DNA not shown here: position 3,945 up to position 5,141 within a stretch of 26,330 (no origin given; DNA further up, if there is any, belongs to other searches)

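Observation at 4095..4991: MYG1/UPF0160 metal-dependent hydrolase in a viral-type gene neighbourhood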

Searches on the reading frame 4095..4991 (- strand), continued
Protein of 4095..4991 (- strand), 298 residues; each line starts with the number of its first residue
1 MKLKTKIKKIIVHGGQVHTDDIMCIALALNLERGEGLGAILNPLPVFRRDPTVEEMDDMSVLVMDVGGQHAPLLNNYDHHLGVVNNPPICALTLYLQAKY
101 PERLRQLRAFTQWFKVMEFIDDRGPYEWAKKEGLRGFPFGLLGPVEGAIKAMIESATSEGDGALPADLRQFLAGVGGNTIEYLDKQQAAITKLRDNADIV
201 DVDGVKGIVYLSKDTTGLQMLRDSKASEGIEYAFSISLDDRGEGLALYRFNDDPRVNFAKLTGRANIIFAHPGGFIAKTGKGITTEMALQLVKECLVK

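Call 23: find_encoding_contigs(protein=P0054, flank=10000, max_places=2)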
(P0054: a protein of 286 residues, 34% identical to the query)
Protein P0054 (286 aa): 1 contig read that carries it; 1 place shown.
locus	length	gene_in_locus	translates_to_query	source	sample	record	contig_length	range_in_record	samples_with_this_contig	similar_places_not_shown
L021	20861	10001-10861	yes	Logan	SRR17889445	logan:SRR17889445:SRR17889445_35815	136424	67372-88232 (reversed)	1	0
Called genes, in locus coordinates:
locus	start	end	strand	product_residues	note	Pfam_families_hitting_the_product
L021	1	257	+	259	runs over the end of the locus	-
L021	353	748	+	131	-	-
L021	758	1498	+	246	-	-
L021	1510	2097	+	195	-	PF01725:Ham1p_like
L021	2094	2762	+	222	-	-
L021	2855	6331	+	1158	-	PF13298:LigD_N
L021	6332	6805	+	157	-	-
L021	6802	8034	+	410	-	-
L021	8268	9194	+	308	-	-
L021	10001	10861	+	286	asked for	PF03690:MYG1_exonuc (weak)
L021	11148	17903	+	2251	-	PF14890:Intein_splicing (weak), PF00562:RNA_pol_Rpb2_6, PF00623:RNA_pol_Rpb1_2, PF14528:LAGLIDADG_3 (weak)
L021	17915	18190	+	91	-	-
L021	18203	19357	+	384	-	-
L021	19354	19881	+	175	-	-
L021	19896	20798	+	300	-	-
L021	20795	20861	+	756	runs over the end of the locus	PF04998:RNA_pol_Rpb1_5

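Call 24: fold_search(model_id=the predicted structure, library=pdb)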
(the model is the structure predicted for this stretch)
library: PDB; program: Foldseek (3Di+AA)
matches with E <= 10: 207; with E <= 0.001: 4
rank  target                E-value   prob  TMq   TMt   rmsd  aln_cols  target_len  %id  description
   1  8a8k_A                4.7e-05  1.00  0.32  0.30  19.4       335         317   14  PAP phosphatase from Methanothermococcus thermolithotrophicus refined to 3.1 A (released 2023-04-26)
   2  8a8k_B                7.5e-05  1.00  0.31  0.30  19.2       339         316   12  PAP phosphatase from Methanothermococcus thermolithotrophicus refined to 3.1 A (released 2023-04-26)
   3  6mtz_B                3.3e-04  0.92  0.24  0.21  20.3       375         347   12  Crystal structure of an uncharacterized protein from Helicobacter pylori G27 (released 2018-12-19)
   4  5yh1                  7.1e-04  0.97  0.32  0.23  18.4       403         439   14  Member of s1p family of ribosomal proteins PF0399 DHH domain (released 2018-08-01)
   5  1k20_A                1.4e-03  0.63  0.21  0.21  20.5       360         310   13  Inorganic Pyrophosphatase (family II) from Streptococcus gordonii at 1.5 A resolution (released 2001-10-31)
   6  1wpm_A                2.1e-03  0.75  0.23  0.23  20.5       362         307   12  Structure of Bacillus subtilis inorganic pyrophosphatase (released 2004-11-23)
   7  4rpa_A                2.2e-03  0.63  0.21  0.21  20.3       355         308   12  Crystal structure of inorganic pyrophosphatase from Staphylococcus aureus in complex with Mn2+ (released 2015-01-21)
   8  1wpp_A                3.3e-03  0.69  0.24  0.23  18.2       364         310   13  Structure of Streptococcus gordonii inorganic pyrophosphatase (released 2004-11-23)
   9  1i74_A                3.3e-03  0.63  0.23  0.22  20.4       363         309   13  STREPTOCOCCUS MUTANS INORGANIC PYROPHOSPHATASE (released 2001-06-06)
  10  2iw4_B                3.5e-03  0.54  0.22  0.22  20.4       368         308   12  CRYSTAL STRUCTURE OF BASILLUS SUBTILIS FAMILY II INORGANIC PYROPHOSPHATASE MUTANT, H98Q, IN COMPLEX WITH PNP (released 2006-11-07)
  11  9m0m                  4.0e-03  0.69  0.25  0.23  19.4       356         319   12  Crystal structure of a thermophilic family II inorganic pyrophosphatase in Thermodesulfobacterium commune (released 2026-03-04)
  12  2eb0_A                5.3e-03  0.41  0.22  0.21  20.1       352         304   15  Crystal structure of Methanococcus jannaschii putative family II inorganic pyrophosphatase (released 2007-08-07)
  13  2iw4_A                5.6e-03  0.54  0.22  0.22  20.5       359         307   11  CRYSTAL STRUCTURE OF BASILLUS SUBTILIS FAMILY II INORGANIC PYROPHOSPHATASE MUTANT, H98Q, IN COMPLEX WITH PNP (released 2006-11-07)
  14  2zxr                  1.4e-02  0.63  0.30  0.16  18.4       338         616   15  Crystal structure of RecJ in complex with Mg2+ from Thermus thermophilus HB8 (released 2010-01-05)
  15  2eb0_B                1.5e-02  0.57  0.22  0.21  17.9       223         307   13  Crystal structure of Methanococcus jannaschii putative family II inorganic pyrophosphatase (released 2007-08-07)
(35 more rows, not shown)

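Call 29: search_solved_structures(query=A1, max_evalue=1, show_alignments=1)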
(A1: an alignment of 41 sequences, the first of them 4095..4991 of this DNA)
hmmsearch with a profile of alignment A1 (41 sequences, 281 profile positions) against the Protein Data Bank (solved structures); distinct sequences matched with E-value up to 1: 20.
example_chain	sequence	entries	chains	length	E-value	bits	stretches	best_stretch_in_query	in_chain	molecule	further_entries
24bv_A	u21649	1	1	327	7.8e-17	64.8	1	8-77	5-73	MYG1 exonuclease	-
24ah_A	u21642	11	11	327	7.8e-17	64.8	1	8-77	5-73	MYG1 exonuclease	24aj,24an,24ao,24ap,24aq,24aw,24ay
24bl_A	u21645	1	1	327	9.8e-16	61.2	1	8-77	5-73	MYG1 exonuclease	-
24bw_A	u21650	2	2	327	2.8e-15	59.7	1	8-77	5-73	MYG1 exonuclease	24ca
24bd_A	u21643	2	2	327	4.9e-15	58.9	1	8-77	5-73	MYG1 exonuclease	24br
24bq_A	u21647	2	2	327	6.1e-15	58.6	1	12-77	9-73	MYG1 exonuclease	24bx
24bz_A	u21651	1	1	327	1.3e-14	57.5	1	8-77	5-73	MYG1 exonuclease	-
24bm_A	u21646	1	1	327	1.4e-14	57.4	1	8-77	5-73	MYG1 exonuclease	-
5cwb_A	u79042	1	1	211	0.0077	18.9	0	116-186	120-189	Designed helical repeat protein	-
7mwr_B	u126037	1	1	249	0.089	15.4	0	116-186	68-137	LHD101B4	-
3ghg_C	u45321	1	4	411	0.097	15.3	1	143-248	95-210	Fibrinogen gamma chain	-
1fza_C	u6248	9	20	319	0.13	14.8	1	147-249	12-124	FIBRINOGEN | FIBRIN | FIBRINOGEN GAMMA CHAIN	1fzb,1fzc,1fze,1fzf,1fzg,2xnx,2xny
1n86_C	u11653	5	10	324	0.14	14.8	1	147-249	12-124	Fibrin gamma chain | Isoform Gamma-A of Fibrinogen gamma chain | Fibrinogen, gamma polypeptide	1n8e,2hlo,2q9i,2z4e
2h43_C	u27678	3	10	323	0.16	14.6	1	148-249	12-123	Fibrinogen gamma chain | Fibrinogen, gamma polypeptide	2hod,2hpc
3h32_C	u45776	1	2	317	0.28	13.8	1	150-249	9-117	Fibrinogen gamma chain, isoform gamma-A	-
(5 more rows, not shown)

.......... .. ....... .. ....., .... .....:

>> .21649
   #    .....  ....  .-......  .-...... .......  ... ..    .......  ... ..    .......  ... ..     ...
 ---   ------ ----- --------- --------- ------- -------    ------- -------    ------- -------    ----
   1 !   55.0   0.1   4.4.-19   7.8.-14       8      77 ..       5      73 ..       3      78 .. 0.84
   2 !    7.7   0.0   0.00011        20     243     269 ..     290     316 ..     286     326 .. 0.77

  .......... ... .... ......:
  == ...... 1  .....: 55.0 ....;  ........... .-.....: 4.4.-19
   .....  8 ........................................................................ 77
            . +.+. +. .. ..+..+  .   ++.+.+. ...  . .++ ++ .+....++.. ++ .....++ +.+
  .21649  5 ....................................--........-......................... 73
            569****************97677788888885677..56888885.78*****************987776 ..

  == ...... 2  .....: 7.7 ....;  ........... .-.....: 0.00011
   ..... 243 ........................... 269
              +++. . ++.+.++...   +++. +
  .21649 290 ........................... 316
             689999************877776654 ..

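Call 30: fold_search(model_id=the predicted structure, library=viral)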
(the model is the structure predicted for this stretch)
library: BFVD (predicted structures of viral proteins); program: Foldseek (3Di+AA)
matches with E <= 10: 325; with E <= 0.001: 6
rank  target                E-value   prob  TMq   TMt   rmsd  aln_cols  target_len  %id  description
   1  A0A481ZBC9            1.5e-06  1.00  0.55  0.58   6.1       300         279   17  Uncharacterized protein [Pithovirus LCPAC403]
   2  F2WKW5                1.6e-04  0.98  0.28  0.23  19.3       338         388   16  Putative DHH superfamily phosphohydrolase [Lausannevirus]
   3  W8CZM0                2.4e-04  0.99  0.30  0.29  19.9       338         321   13  Phosphohydrolase [Erwinia phage PhiEaH1]
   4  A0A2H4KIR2            3.3e-04  0.98  0.29  0.22  19.2       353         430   15  (no name in the UniProt tables at hand)
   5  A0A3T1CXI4            6.6e-04  0.75  0.19  0.18  17.4       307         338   11  Uncharacterized protein [Acanthamoeba castellanii medusavirus J1]
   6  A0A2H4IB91            9.4e-04  0.90  0.27  0.23  20.1       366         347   11  Phosphoesterase [Erwinia phage vB_EamM_Y3]
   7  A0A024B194            1.1e-03  0.72  0.24  0.23  20.0       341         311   12  Exopolyphosphatase [Bacillus phage Hakuna]
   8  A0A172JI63            1.3e-03  0.90  0.26  0.26  17.4       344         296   12  Oligoribonuclease NrnB [Bacillus phage AR9]
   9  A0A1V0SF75            1.4e-03  0.85  0.25  0.19  17.6       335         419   12  DHH family phosphohydrolase [Hokovirus HKV1]
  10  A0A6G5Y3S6            1.7e-03  0.85  0.28  0.17  19.1       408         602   13  (no name in the UniProt tables at hand)
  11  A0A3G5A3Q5            1.7e-03  0.82  0.25  0.21  18.8       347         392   13  DHH family phosphohydrolase [Harvfovirus sp.]
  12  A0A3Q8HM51            1.8e-03  0.85  0.28  0.28  16.8       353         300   12  (no name in the UniProt tables at hand)
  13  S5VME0                2.2e-03  0.85  0.26  0.27  17.2       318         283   14  DHH superfamily pPhosphohydrolase [Pseudomonas phage PaBG]
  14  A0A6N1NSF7            2.3e-03  0.77  0.25  0.25  19.7       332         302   11  Putative orfan [Tupanvirus soda lake]
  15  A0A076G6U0            2.9e-03  0.80  0.27  0.26  19.0       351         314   10  Exopolyphosphatase [Bacillus phage Bobb]
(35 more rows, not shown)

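Call 46: search_protein_representatives(alignment_id=A1)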
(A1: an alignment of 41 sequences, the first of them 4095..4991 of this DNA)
Query: 41 sequences, 281 profile positions. Proteins with E-value up to 0.001 (for the whole library): 5303; up to 1e-10: 2264; up to 1e-30: 708. The best 150 are listed.
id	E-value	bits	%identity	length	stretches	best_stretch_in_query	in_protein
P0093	3.9e-100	351.3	-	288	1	1-280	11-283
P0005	4.5e-92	324.8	-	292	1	1-280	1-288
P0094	2.4e-91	322.4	-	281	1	6-280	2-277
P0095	5.8e-90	317.9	-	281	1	5-280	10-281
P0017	8.1e-89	314.1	-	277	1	7-279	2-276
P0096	9.7e-89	313.9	-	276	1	5-279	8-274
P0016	5.1e-88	311.5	-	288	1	2-280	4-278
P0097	1.9e-87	309.6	-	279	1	3-277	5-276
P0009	3.7e-87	308.7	-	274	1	5-279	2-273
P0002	7.4e-87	307.7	-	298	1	2-280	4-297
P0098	1.1e-86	307.1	-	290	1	4-279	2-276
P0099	2.8e-85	302.5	-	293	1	7-279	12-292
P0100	6.1e-85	301.4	-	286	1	8-279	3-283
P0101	2.1e-84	299.6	-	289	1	2-280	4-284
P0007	3.0e-84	299.2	-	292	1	7-279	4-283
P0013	4.5e-81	288.7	-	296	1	3-280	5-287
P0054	1.2e-76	274.1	-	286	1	3-280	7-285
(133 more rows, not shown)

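Call 57: find_related_loci(query=A3, collection=genome_contigs, flank=10000)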
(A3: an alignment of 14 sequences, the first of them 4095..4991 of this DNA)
Query A3 (298 aa) in genome_contigs; peptide patterns used: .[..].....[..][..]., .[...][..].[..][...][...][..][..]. (x = any residue, [..] = any of these).
121 stretches matched a pattern; 38 encode a relative of the query (tblastn E <= 1e-3); 38 distinct loci.
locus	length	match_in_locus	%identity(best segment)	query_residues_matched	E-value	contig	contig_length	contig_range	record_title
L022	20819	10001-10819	32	6-280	2e-36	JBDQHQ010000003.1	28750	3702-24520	MAG: Akkermansiaceae bacterium isolate SFB_27D_18OOND_coas_43 k141_2651899_length_28750_cov_107.9916, whole genome shotg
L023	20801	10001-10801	33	7-279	4e-36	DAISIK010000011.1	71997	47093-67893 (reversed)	MAG TPA_asm: Puniceicoccaceae bacterium isolate CTOTU7306 NODE_292_length_71997_cov_34.310167, whole genome shotgun sequ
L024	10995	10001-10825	29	7-288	4e-34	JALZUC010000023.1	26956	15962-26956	MAG: Akkermansiaceae bacterium isolate g1_MAG_00001 g1_MAG_00001_000000000023, whole genome shotgun sequence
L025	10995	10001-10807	31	7-280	7e-34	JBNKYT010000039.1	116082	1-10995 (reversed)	MAG: Puniceicoccaceae bacterium isolate D1D2.bin.15.orig k141_1447209, whole genome shotgun sequence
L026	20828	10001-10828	32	7-287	1e-33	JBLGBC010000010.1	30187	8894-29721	MAG: Lentimonas sp. isolate 3300053771_138 Ga0535648_0001278, whole genome shotgun sequence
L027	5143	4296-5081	30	10-297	6e-34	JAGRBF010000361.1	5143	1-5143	MAG: Calditrichaeota bacterium isolate HKST-UBA06 2012-05-30_1_(paired)_contig_148187, whole genome shotgun sequence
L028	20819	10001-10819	28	3-280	2e-33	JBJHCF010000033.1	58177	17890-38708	MAG: Opitutia bacterium isolate SF2967_J5348.metabat2_refined.028 NODE_656_length_58177_cov_2.461275, whole genome shotg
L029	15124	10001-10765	29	7-281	3e-31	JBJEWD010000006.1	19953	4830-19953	MAG: Kiritimatiellia bacterium isolate LOHA06_bin.047 NODE_1383_length_19953_cov_20.319429, whole genome shotgun sequenc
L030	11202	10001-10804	30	5-280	3e-31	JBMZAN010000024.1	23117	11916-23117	MAG: Opitutales bacterium isolate ME_XS_2206_bin_4 ME_XS_2206_bin_4_23, whole genome shotgun sequence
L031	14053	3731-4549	29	3-280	5e-31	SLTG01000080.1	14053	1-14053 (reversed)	MAG: Opitutales bacterium isolate CSSed165cm_93 CSSed16-5cm-13690, whole genome shotgun sequence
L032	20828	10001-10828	29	5-280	5e-31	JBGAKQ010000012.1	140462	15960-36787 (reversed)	MAG: Lacunisphaera sp. isolate MAG_AAO_H125.9 AAOH125-9_opera_contig_523, whole genome shotgun sequence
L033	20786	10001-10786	31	10-297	7e-31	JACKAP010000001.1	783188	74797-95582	MAG: Calditrichia bacterium isolate HK-STAS-CALD-2 HK-STAS-CALD-2_1, whole genome shotgun sequence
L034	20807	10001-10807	29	7-280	1e-30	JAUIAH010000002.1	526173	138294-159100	MAG: Verrucomicrobiia bacterium isolate 5_bin.36 NODE_10_length_526173_cov_7.727856, whole genome shotgun sequence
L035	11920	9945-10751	29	7-280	4e-30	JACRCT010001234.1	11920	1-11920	MAG: Deltaproteobacteria bacterium isolate NC_groundwater_1653_Pr3_B-0.1um_69_9 SR-2_scaffold_141_4015386, whole genome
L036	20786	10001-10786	28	10-297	7e-30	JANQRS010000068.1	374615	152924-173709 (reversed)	MAG: Calditrichia bacterium isolate IP29b_bin.73 k99_3382563, whole genome shotgun sequence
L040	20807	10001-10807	29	7-280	2e-28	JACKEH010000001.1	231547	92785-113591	MAG: Sandaracinus sp. isolate HK-STAS-MYXO-28 HK-STAS-MYXO-28_1, whole genome shotgun sequence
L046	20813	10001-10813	27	5-279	9e-28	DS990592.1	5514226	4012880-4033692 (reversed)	Verrucomicrobiae bacterium DG1235 scf_1104243000192 genomic scaffold, whole genome shotgun sequence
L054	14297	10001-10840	23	10-298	2e-20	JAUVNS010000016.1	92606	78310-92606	MAG: Promethearchaeota archaeon isolate CSMAG_616 CSMAG_616_k141_1529808_length_92606_cov_15.0016, whole genome shotgun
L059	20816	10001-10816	32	6-280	1e-34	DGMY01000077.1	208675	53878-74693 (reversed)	MAG TPA_asm: Opitutia bacterium UBA4506 UBA4506_contig_251, whole genome shotgun sequence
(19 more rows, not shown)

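Call 60: search_protein_families(library=pfam, proteins=[L046:8981-9910:+, L046:7783-8769:+, L046:10898-11713:-, L046:11760-13121:-, L034:7510-9150:-, L034:10882-11409:-, L034:11421-11885:-, L033:8888-9778:+, L033:11028-13010:-, L054:8978-9919:+], max_evalue=0.0001)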
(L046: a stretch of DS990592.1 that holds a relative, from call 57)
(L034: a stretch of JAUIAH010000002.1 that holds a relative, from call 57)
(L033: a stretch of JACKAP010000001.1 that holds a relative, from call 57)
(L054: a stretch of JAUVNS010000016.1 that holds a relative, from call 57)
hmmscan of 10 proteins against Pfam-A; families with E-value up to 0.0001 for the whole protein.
L046:8981-9910:+ (309 aa): 0 families

L046:7783-8769:+ (328 aa): 0 families

L046:10898-11713:- (271 aa): 1 family
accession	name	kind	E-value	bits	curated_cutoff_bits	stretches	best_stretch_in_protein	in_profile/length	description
PF00557.29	Peptidase_M24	-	1e-46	159.8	23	1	22-253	3-208/208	Metallopeptidase family M24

L046:11760-13121:- (453 aa): 1 family
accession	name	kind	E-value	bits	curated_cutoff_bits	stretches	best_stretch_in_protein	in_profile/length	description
PF02646.22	RmuC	-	2.6e-107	358.7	26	1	138-435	1-290/291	RmuC family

L034:7510-9150:- (546 aa): 2 families
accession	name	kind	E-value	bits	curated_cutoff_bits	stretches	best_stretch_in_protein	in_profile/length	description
PF00425.24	Chorismate_bind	-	4.5e-91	305.4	27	1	274-528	2-257/257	chorismate binding enzyme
PF04715.19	Anth_synt_I_N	-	3.4e-40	138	23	1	75-217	2-139/140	Anthranilate synthase component I, N terminal region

L034:10882-11409:- (175 aa): 0 families

L034:11421-11885:- (154 aa): 3 families
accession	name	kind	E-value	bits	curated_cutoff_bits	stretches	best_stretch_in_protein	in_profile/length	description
PF00805.28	Pentapeptide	-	2.5e-36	123.3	20.2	3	37-75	2-40/40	Pentapeptide repeats (8 copies)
PF13576.12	Pentapeptide_3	-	8e-17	61.6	27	1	59-101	2-47/48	Pentapeptide repeats (9 copies)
PF13599.13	Pentapeptide_4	-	3.7e-14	53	38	1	37-102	12-77/78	Pentapeptide repeat region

L033:8888-9778:+ (296 aa): 1 family
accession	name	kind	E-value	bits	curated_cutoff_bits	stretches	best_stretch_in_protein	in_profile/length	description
PF19089.6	DUF5777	-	4e-54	183.9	23.1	1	42-295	1-246/247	Membrane bound beta barrel domain (DUF5777)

L033:11028-13010:- (660 aa): 4 families
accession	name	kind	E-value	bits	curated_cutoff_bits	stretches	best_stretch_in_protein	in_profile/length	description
PF07228.17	SpoIIE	-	1.7e-49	168.8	25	1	473-659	5-191/192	Stage II sporulation protein E (SpoIIE)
PF13185.12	GAF_2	-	9.2e-22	78.2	28.6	1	272-406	2-135/136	GAF domain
PF01590.32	GAF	-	2.3e-20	73.9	22.4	1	273-406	1-133/133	GAF domain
PF13492.12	GAF_3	-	2e-17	64.2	27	1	274-408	2-129/129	GAF domain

L054:8978-9919:+ (313 aa): 1 family
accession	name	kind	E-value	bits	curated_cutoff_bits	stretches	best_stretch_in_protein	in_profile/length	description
PF13482.12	RNase_H_2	-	3.5e-35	121.8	22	1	119-267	1-163/165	RNase_H superfamily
